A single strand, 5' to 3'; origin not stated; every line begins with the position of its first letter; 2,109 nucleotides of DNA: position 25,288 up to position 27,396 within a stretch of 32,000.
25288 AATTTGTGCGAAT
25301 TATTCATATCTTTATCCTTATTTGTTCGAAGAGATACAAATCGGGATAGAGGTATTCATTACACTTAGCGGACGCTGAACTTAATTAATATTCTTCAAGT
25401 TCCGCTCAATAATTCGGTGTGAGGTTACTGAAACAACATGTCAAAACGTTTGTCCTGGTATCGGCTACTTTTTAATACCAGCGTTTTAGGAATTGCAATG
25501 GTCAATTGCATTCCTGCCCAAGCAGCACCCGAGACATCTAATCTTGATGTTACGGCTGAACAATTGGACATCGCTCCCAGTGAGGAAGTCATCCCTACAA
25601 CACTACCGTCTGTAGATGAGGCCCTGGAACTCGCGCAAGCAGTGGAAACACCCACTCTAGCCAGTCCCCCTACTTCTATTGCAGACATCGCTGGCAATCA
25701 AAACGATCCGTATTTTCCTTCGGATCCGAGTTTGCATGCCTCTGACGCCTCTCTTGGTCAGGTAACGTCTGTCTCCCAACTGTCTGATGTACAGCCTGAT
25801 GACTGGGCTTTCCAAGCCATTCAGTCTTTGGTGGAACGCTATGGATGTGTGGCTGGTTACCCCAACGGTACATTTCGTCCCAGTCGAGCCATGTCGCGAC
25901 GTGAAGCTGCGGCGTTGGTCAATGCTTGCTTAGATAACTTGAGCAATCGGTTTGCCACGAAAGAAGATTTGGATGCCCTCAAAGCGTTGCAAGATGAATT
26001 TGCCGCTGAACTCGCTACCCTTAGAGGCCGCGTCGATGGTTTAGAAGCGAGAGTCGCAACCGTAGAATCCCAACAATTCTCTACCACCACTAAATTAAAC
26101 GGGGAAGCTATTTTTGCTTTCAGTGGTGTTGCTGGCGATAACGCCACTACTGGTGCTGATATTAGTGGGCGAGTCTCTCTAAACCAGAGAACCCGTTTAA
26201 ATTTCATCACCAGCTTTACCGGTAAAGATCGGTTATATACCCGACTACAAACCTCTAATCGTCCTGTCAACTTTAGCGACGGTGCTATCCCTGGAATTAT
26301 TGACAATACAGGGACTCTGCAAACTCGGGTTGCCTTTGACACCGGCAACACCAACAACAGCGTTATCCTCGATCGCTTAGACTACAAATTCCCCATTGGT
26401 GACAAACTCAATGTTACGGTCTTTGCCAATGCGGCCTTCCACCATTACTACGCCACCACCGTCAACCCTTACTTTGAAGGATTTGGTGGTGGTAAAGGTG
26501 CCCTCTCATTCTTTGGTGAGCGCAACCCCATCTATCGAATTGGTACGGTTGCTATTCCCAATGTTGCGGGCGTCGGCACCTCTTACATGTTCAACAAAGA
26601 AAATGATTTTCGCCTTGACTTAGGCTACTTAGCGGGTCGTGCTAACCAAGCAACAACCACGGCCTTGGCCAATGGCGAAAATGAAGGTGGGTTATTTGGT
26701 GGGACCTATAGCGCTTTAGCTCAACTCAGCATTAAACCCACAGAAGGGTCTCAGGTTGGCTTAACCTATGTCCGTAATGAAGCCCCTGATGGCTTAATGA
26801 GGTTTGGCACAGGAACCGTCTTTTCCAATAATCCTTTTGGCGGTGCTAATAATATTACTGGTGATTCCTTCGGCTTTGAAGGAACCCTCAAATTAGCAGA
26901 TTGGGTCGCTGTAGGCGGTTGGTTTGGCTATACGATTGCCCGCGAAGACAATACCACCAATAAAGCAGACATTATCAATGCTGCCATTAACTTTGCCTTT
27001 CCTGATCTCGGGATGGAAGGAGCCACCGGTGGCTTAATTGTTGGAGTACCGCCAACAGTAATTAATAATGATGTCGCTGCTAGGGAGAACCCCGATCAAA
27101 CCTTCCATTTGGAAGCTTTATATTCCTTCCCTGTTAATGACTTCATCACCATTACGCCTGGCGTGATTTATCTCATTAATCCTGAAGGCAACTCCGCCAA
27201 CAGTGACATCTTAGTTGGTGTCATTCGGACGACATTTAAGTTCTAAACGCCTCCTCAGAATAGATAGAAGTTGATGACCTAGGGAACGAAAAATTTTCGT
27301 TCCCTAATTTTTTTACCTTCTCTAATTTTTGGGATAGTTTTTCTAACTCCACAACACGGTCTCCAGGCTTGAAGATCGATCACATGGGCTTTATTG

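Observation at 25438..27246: SLH/OprB-type porin embedded between nrtP and narB: candidate nitrate/nitrite outer-membrane channel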

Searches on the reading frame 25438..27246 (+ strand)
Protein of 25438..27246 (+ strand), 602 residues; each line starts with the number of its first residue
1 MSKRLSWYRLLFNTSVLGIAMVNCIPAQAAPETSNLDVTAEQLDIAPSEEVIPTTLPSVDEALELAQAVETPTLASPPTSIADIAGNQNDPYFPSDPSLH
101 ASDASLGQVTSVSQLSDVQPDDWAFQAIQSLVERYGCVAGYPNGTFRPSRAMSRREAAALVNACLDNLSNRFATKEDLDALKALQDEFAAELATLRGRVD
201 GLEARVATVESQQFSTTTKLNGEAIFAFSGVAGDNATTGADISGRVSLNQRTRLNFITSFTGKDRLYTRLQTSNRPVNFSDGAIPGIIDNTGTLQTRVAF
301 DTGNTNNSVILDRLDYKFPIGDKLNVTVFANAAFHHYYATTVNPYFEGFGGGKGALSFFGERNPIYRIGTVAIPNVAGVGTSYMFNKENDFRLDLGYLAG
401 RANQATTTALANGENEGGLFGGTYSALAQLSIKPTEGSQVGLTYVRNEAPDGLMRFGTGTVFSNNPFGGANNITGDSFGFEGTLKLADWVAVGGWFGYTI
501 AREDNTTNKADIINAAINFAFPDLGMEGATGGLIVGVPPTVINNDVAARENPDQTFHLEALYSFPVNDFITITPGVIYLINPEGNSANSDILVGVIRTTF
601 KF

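Call 3: search_protein_families(library=pfam, proteins=[window:25438-27246:+])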
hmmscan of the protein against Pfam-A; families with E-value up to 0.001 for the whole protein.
window:25438-27246:+ (602 aa): 2 families
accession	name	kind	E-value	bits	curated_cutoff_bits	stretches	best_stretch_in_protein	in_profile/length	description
PF04966.18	OprB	-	1.6e-47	163.2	22.9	1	175-602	1-372/372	Carbohydrate-selective porin, OprB family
PF00395.25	SLH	-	4.3e-10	39.8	20.8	1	116-158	3-44/44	S-layer homology domain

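Call 4: search_protein_families(library=ncbifam, proteins=[window:25438-27246:+])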
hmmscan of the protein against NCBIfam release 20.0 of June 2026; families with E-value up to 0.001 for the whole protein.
window:25438-27246:+ (602 aa): 1 family
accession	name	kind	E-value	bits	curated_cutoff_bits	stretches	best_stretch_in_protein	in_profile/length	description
NF033921.0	por_somb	subfamily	7.8e-151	503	100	1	109-602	1-485/485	iron uptake porin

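Call 10: find_homologous_proteins(query=window:25438-27246:+)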
Query window:25438-27246:+ (602 aa): 7997 proteins with E <= 0.001 among 8000 candidates; the best 120 are listed.
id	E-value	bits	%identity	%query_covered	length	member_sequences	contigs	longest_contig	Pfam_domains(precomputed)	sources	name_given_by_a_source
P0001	0.0e+0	1267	93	100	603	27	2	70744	PF00395.26,PF04966.19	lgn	-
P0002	0.0e+0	1171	87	100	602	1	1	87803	PF00395.26,PF04966.19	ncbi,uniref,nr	ncbi:iron uptake porin [Acaryochloris sp. IP29b_bin.137]|uniref:iron uptake porin n=1 Tax=Acaryochlo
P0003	0.0e+0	1147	88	97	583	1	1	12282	PF00395.26,PF04966.19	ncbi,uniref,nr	ncbi:iron uptake porin [Acaryochloris sp. IP29b_bin.148]|uniref:iron uptake porin n=1 Tax=Acaryochlo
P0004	0.0e+0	1132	85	100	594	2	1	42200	PF00395.26,PF04966.19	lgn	-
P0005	0.0e+0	1105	83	100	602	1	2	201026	PF00395.26,PF04966.19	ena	-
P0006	0.0e+0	1097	85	97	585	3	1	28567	PF00395.26,PF04966.19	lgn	-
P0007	0.0e+0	1045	82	97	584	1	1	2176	PF00395.26,PF04966.19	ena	-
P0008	1.7e-297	1006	76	100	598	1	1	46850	PF00395.26,PF04966.19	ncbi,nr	ncbi:MAG: iron uptake porin [Acaryochloridaceae cyanobacterium SU_2_1]|nr:iron uptake porin [Acaryoc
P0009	2.8e-295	999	79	97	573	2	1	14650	PF00395.26,PF04966.19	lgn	-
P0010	9.1e-284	961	73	100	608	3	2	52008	PF00395.26,PF04966.19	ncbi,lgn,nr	ncbi:MAG: iron uptake porin [Acaryochloris sp. RU_4_1]|nr:iron uptake porin [Acaryochloris sp. RU_4_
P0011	2.1e-211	722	64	88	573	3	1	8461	PF00395.26,PF04966.19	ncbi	ncbi:MAG: iron uptake porin [Cyanobacteria bacterium P01_A01_bin.17]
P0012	5.6e-207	707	62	89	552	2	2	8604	PF00395.26,PF04966.19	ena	-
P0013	4.8e-206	704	58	99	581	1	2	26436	PF00395.26,PF04966.19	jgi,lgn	jgi:hypothetical protein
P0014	7.9e-206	703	62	89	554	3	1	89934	PF00395.26,PF04966.19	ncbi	-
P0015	9.6e-206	703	66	82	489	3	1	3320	PF00395.26,PF04966.19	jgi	jgi:hypothetical protein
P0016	1.1e-205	703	62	89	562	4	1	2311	PF00395.26,PF04966.19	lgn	-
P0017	1.5e-204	699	64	85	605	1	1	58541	PF00395.26,PF04966.19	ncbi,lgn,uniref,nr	ncbi:iron uptake porin [Lyngbya confervoides]|uniref:Iron uptake porin n=1 Tax=Lyngbya confervoides 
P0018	3.9e-203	694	55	99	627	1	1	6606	PF00395.26,PF04966.19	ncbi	-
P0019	6.1e-202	690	62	89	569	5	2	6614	PF00395.26,PF04966.19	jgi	jgi:hypothetical protein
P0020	2.2e-200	685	61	89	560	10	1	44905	PF00395.26,PF04966.19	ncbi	-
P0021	7.1e-200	684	57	95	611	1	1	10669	PF00395.26,PF04966.19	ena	-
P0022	2.6e-198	678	64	84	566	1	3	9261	PF00395.26,PF04966.19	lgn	-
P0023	6.0e-198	677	56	99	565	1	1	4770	PF00395.26,PF04966.19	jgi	jgi:Carbohydrate-selective porin, OprB family/S-layer homology domain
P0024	6.6e-198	677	60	89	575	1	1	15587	PF00395.26,PF04966.19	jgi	jgi:Carbohydrate-selective porin, OprB family/S-layer homology domain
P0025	7.7e-198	677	62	89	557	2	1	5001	PF00395.26,PF04966.19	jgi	jgi:hypothetical protein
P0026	1.2e-194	666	58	99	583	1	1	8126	PF00395.26,PF04966.19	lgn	-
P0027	4.9e-194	664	62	84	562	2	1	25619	PF00395.26,PF04966.19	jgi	jgi:Carbohydrate-selective porin, OprB family/S-layer homology domain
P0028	1.5e-193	663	59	89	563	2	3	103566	PF00395.26,PF04966.19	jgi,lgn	jgi:Carbohydrate-selective porin, OprB family/S-layer homology domain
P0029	4.5e-193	661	60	88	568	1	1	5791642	PF00395.26,PF04966.19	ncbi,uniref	ncbi:iron uptake porin [Altericista sp. CCNU0014]|uniref:iron uptake porin n=1 Tax=Altericista sp. C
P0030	8.3e-193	660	57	99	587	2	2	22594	PF00395.26,PF04966.19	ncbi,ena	ncbi:MAG: iron uptake porin [Thermosynechococcaceae cyanobacterium]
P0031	2.2e-192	659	59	90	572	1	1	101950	PF00395.26,PF04966.19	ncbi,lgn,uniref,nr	ncbi:iron uptake porin [Synechococcales cyanobacterium C]|uniref:Iron uptake porin n=1 Tax=Petrachlo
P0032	2.8e-192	658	59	89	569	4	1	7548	PF00395.26,PF04966.19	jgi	jgi:hypothetical protein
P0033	7.2e-192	657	59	89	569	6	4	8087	PF00395.26,PF04966.19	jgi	jgi:hypothetical protein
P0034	8.0e-192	657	57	99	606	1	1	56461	PF00395.26,PF04966.19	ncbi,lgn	-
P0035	1.2e-191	656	61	87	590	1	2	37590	PF00395.26,PF04966.19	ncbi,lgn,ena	-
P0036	8.5e-191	654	59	89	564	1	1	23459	PF00395.26,PF04966.19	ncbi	-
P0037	9.4e-191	653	61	84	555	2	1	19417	PF00395.26,PF04966.19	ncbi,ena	-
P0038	3.5e-189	648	58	89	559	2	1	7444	PF00395.26,PF04966.19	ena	-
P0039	5.7e-188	644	59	92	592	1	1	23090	PF00395.26,PF04966.19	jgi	jgi:hypothetical protein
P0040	1.6e-187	643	55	99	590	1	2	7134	PF00395.26,PF04966.19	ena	-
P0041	7.8e-185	634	56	93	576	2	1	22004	PF00395.26,PF04966.19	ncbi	-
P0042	2.1e-183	629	55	98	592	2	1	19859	PF00395.26,PF04966.19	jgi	jgi:hypothetical protein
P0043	3.2e-183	629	56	99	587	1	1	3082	PF00395.26,PF04966.19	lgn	-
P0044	7.2e-181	621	59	82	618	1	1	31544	PF00395.26,PF04966.19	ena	-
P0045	1.4e-174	600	60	82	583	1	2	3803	PF00395.26,PF04966.19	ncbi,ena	-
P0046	9.8e-157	541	57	79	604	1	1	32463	PF00395.26,PF04966.19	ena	-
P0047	1.6e-147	511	52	83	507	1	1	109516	PF04966.19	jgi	-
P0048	1.3e-143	498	48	90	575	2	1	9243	PF00395.26,PF04966.19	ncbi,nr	ncbi:MAG: iron uptake porin [Coleofasciculus sp. S288]|nr:iron uptake porin [Coleofasciculus sp. S28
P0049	1.5e-143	498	50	83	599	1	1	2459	PF00395.26,PF04966.19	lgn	-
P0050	5.7e-142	492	46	99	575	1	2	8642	PF04966.19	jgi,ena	jgi:hypothetical protein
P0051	7.9e-141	489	49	83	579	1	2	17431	PF04966.19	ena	-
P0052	2.4e-140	487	50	82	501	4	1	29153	PF00395.26,PF04966.19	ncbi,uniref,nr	ncbi:iron uptake porin [Microseira wollei]|uniref:iron uptake porin n=1 Tax=Microseira wollei TaxID=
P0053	2.5e-140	487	48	100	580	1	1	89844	PF00395.26,PF04966.19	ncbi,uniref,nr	ncbi:iron uptake porin [Acaryochloris sp. IP29b_bin.148]|uniref:iron uptake porin n=1 Tax=Acaryochlo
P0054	4.0e-140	486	50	82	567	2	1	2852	PF04966.19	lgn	-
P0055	4.0e-139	483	47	90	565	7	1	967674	PF04966.19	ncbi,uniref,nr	ncbi:iron uptake porin [Microcoleus sp. FACHB-68]|uniref:iron uptake porin n=1 Tax=Microcoleus sp. F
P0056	4.4e-139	483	49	85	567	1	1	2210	PF00395.26,PF04966.19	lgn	-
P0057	1.2e-138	481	50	82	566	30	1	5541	PF00395.26,PF04966.19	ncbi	-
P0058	2.2e-138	481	48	85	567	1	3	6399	PF00395.26,PF04966.19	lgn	-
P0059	2.3e-138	480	49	92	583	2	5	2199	PF00395.26,PF04966.19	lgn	-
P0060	2.6e-138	480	48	85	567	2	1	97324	PF00395.26,PF04966.19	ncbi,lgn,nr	ncbi:carbohydrate porin [Microcoleus sp. FACHB-53]|nr:carbohydrate porin [Microcoleus sp. FACHB-53]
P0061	2.8e-138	480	48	85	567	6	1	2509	PF00395.26,PF04966.19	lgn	-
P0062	4.4e-138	480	48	99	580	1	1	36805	PF00395.26,PF04966.19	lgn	-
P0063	6.2e-138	479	47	90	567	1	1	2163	PF04966.19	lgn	-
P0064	9.5e-138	478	48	84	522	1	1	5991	PF04966.19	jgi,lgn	jgi:hypothetical protein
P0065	1.0e-137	478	47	97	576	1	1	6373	PF00395.26,PF04966.19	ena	-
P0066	1.1e-137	478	53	83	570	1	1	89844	PF00395.26,PF04966.19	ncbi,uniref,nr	ncbi:iron uptake porin [Acaryochloris sp. IP29b_bin.148]|uniref:iron uptake porin n=1 Tax=Acaryochlo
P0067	1.1e-137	478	52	83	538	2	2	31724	PF00395.26,PF04966.19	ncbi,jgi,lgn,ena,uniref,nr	ncbi:MAG TPA: iron uptake porin [Leptolyngbyaceae cyanobacterium M33_DOE_097]|uniref:SLH domain-cont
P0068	1.4e-137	478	46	90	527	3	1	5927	PF04966.19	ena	-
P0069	2.7e-137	477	47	100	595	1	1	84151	PF00395.26,PF04966.19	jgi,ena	jgi:hypothetical protein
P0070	4.4e-137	476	45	99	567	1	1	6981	PF04966.19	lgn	-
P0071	7.1e-137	476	49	84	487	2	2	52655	PF00395.26,PF04966.19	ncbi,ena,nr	ncbi:MAG TPA: hypothetical protein DCY88_18965 [Cyanobacteria bacterium UBA11372]|nr:hypothetical pr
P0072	1.6e-136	474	48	83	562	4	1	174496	PF04966.19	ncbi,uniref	ncbi:iron uptake porin [Scytonema sp. PCC 10023]|uniref:iron uptake porin n=1 Tax=Scytonema sp. PCC 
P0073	1.9e-136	474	46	99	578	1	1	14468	PF00395.26,PF04966.19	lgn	-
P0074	2.0e-136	474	49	82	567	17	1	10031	PF00395.26,PF04966.19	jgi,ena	jgi:hypothetical protein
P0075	3.8e-136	473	48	82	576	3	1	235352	PF04966.19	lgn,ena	-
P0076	4.2e-136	473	48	100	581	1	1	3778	PF00395.26,PF04966.19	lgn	-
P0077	6.8e-136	472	47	99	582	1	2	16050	PF00395.26,PF04966.19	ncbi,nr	ncbi:MAG: iron uptake porin [Acaryochloris sp. SU_5_25]|nr:iron uptake porin [Acaryochloris sp. SU_5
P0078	1.5e-135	471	48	83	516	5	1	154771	PF04966.19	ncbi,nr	ncbi:iron uptake porin [Nostoc linckia FACHB-104]|nr:iron uptake porin [Nostoc linckia FACHB-104]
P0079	1.8e-135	471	48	83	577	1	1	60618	PF04966.19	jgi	jgi:hypothetical protein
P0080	4.8e-134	466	46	90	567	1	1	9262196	PF04966.19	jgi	jgi:hypothetical protein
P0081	6.1e-134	466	47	100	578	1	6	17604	PF00395.26,PF04966.19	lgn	-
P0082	9.6e-134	465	48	82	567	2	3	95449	PF04966.19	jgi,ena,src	jgi:hypothetical protein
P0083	1.6e-133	464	47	99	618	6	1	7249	PF00395.26,PF04966.19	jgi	jgi:hypothetical protein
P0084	2.2e-133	464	47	98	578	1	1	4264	PF00395.26,PF04966.19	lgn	-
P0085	3.2e-133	464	46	98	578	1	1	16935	PF00395.26,PF04966.19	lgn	-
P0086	3.3e-133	463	49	89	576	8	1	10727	PF00395.26,PF04966.19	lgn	-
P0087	7.5e-133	462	50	83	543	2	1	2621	PF00395.26,PF04966.19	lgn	-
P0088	2.1e-132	461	47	83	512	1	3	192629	PF04966.19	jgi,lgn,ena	jgi:hypothetical protein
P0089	4.6e-132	460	49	87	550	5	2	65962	PF00395.26,PF04966.19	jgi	jgi:hypothetical protein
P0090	7.0e-132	459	49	82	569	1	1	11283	PF00395.26,PF04966.19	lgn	-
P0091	8.8e-132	459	49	84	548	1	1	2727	PF00395.26,PF04966.19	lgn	-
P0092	1.4e-131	458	45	99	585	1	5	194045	PF00395.26,PF04966.19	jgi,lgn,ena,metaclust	metaclust:\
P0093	4.1e-131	457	50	83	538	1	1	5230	PF00395.26,PF04966.19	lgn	-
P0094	9.2e-131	455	48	88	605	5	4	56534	PF00395.26,PF04966.19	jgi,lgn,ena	jgi:hypothetical protein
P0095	1.0e-130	455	48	88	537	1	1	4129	PF00395.26,PF04966.19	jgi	jgi:hypothetical protein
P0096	2.1e-130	454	50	83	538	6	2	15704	PF00395.26,PF04966.19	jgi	jgi:hypothetical protein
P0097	2.4e-130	454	48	94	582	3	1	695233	PF00395.26,PF04966.19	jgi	jgi:hypothetical protein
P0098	4.8e-130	453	46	85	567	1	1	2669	PF04966.19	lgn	-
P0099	7.4e-130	452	44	100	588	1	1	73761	PF00395.26,PF04966.19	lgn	-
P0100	1.1e-129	452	48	89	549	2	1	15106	PF00395.26,PF04966.19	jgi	jgi:hypothetical protein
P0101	1.6e-129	451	47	90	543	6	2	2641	PF00395.26,PF04966.19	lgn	-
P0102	1.3e-128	448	46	91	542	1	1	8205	PF00395.26,PF04966.19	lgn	-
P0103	4.2e-128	447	48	82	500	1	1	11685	PF04966.19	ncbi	-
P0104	1.5e-127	445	50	83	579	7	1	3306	PF00395.26,PF04966.19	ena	-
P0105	2.7e-127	444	50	82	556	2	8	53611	PF00395.26,PF04966.19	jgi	jgi:hypothetical protein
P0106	2.7e-127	444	50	82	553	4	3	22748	PF00395.26,PF04966.19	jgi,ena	jgi:hypothetical protein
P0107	4.1e-127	443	47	90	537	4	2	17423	PF00395.26,PF04966.19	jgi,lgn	jgi:hypothetical protein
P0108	5.2e-127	443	44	100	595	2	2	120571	PF00395.26,PF04966.19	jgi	jgi:Carbohydrate-selective porin, OprB family/S-layer homology domain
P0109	1.1e-126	442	46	89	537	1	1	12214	PF00395.26,PF04966.19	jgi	jgi:hypothetical protein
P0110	1.1e-126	442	49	82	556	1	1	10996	PF00395.26,PF04966.19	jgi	jgi:hypothetical protein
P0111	1.9e-126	441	46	84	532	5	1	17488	PF04966.19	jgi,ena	-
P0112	1.8e-125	438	47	89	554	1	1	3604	PF00395.26,PF04966.19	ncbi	ncbi:MAG: iron uptake porin [Thermosynechococcaceae cyanobacterium]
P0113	8.6e-125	436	49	82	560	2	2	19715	PF00395.26,PF04966.19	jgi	jgi:hypothetical protein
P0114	9.9e-125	435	47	84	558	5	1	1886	PF00395.26,PF04966.19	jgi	jgi:Carbohydrate-selective porin, OprB family/S-layer homology domain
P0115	1.3e-124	435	46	88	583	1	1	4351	PF00395.26,PF04966.19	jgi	jgi:hypothetical protein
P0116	2.8e-124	434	49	83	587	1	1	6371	PF00395.26,PF04966.19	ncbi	-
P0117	4.3e-124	433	45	84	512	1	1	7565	PF04966.19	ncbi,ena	-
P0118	4.3e-124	433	49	83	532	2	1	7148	PF00395.26,PF04966.19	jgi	jgi:hypothetical protein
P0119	4.8e-124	433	49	82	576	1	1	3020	PF00395.26,PF04966.19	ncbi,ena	ncbi:MAG TPA: iron uptake porin [Candidatus Caenarcaniphilales bacterium]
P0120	7.5e-124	433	48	83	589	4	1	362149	PF00395.26,PF04966.19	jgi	-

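Call 11: find_encoding_contigs(protein=P0029, flank=10000, max_places=2)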
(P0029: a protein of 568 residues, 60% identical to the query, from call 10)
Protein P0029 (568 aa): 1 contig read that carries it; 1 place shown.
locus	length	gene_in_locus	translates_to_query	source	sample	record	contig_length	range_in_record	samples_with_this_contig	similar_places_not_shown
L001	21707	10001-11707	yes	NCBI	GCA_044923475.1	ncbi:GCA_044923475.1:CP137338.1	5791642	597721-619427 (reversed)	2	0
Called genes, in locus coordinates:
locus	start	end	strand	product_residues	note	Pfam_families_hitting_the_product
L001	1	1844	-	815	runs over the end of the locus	PF00498:FHA, PF00005:ABC_tran, PF13304:AAA_21 (faint), PF01061:ABC2_membrane, PF12698:ABC2_membrane_3 (weak)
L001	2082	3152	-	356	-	PF01116:F_bP_aldolase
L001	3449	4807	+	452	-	PF13408:Zn_ribbon_recom (weak)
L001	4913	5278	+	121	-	PF07862:Nif11 (faint)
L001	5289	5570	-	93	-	PF10615:DUF2470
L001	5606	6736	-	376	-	PF00890:FAD_binding_2 (weak), PF01266:DAO (weak), PF01494:FAD_binding_3, PF03486:HI0933_like (faint), PF04820:Trp_halogenase (faint), PF07992:Pyr_redox_2 (faint), PF12831:FAD_oxidored (weak), PF13450:NAD_binding_8 (weak), +1 more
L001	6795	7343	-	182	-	PF01765:RRF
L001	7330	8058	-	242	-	PF00696:AA_kinase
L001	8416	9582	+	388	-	PF00155:Aminotran_1_2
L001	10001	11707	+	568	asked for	PF00395:SLH (weak), PF04966:OprB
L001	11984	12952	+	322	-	PF00126:HTH_1, PF03466:LysR_substrate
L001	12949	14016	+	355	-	PF02885:Glycos_trans_3N, PF00591:Glycos_transf_3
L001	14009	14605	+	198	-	PF12804:NTP_transf_3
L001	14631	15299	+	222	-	PF09335:VTT_dom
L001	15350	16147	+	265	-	PF13230:GATase_4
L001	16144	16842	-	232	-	-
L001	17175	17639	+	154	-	-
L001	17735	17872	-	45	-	PF02533:PsbK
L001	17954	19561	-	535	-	PF00331:Glyco_hydro_10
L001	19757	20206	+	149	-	PF13470:PIN_3, PF01850:PIN (faint)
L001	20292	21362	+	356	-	PF01883:FeS_assembly_P, PF00142:Fer4_NifH (faint), PF02374:ArsA_ATPase (faint), PF09140:MipZ, PF10609:ParA, PF13614:AAA_31, PF01656:CbiA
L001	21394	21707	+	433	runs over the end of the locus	PF01098:FTSW_RODA_SPOVE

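Call 12: find_encoding_contigs(protein=P0017, flank=10000, max_places=2)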
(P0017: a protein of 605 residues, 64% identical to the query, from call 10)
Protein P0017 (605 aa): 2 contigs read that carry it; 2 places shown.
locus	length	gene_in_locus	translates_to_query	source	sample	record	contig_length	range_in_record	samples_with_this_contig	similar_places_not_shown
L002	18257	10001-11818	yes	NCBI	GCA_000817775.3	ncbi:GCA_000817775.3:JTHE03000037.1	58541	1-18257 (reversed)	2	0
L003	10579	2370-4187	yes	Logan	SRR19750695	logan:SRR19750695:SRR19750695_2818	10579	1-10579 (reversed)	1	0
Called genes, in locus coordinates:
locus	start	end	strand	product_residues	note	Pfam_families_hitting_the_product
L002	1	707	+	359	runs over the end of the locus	PF01116:F_bP_aldolase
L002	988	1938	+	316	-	PF02353:CMAS (faint), PF01209:Ubie_methyltran, PF05175:MTS (weak), PF08241:Methyltransf_11, PF08242:Methyltransf_12, PF13649:Methyltransf_25, PF13847:Methyltransf_31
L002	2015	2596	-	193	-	-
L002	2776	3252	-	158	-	PF16166:TIC20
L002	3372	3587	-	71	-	-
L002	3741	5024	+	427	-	PF00464:SHMT, PF00155:Aminotran_1_2, PF01212:Beta_elim_lyase (faint)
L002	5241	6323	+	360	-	PF00953:Glycos_transf_4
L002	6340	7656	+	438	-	PF00994:MoCF_biosynth, PF18146:CinA_KH, PF02464:CinA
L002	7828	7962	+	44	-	-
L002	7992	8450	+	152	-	PF01220:DHquinase_II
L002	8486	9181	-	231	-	-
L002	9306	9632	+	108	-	PF10674:Ycf54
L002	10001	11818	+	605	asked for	PF00395:SLH, PF04966:OprB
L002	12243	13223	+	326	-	PF00126:HTH_1, PF03466:LysR_substrate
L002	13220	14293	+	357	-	PF02885:Glycos_trans_3N, PF00591:Glycos_transf_3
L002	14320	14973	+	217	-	PF12804:NTP_transf_3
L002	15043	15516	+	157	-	PF09655:Nitr_red_assoc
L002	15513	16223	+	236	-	PF00226:DnaJ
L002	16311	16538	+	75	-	PF01192:RNA_pol_Rpb6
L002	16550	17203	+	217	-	-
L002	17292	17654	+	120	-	PF08848:DUF1818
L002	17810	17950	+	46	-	PF05969:PSII_Ycf12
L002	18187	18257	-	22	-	?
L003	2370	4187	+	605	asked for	PF00395:SLH, PF04966:OprB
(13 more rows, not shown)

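Call 16: find_encoding_contigs(protein=P0002, flank=10000, max_places=2)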
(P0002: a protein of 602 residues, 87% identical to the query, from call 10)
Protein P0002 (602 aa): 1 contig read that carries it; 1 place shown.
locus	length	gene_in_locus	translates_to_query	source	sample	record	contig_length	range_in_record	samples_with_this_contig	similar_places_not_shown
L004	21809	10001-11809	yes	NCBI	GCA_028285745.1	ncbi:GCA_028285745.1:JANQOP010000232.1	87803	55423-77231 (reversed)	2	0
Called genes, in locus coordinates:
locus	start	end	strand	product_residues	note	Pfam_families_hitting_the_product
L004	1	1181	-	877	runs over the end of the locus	PF08448:PAS_4, PF13426:PAS_9, PF01590:GAF, PF00989:PAS, PF08448:PAS_4, PF13426:PAS_9, PF00989:PAS, PF13426:PAS_9, +9 more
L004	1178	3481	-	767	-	PF00072:Response_reg, PF06490:FleQ (faint), PF21695:GlnR_1st (weak), PF00486:Trans_reg_C, PF01627:Hpt, PF00072:Response_reg, PF00990:GGDEF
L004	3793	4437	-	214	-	PF22086:DUF6940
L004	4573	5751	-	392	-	PF13646:HEAT_2, PF03130:HEAT_PBS (faint), PF13513:HEAT_EZ (faint), PF13646:HEAT_2, PF02985:HEAT (faint), PF13646:HEAT_2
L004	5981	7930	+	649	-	PF03460:NIR_SIR_ferr, PF01077:NIR_SIR, PF03460:NIR_SIR_ferr, PF01077:NIR_SIR, PF00111:Fer2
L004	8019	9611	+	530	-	PF07690:MFS_1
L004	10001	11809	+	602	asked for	PF00395:SLH, PF04966:OprB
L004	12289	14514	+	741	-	PF04879:Molybdop_Fe4S4, PF00384:Molybdopterin, PF01568:Molydop_binding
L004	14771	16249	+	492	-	PF02789:Peptidase_M17_N, PF00883:Peptidase_M17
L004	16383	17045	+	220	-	PF00881:Nitroreductase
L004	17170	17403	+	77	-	-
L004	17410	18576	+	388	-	PF00089:Trypsin, PF13365:Trypsin_2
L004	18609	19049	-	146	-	PF00011:HSP20, PF17886:ArsA_HSP20 (weak)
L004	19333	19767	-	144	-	PF00293:NUDIX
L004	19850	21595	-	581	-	PF00990:GGDEF, PF00563:EAL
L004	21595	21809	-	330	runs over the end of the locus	-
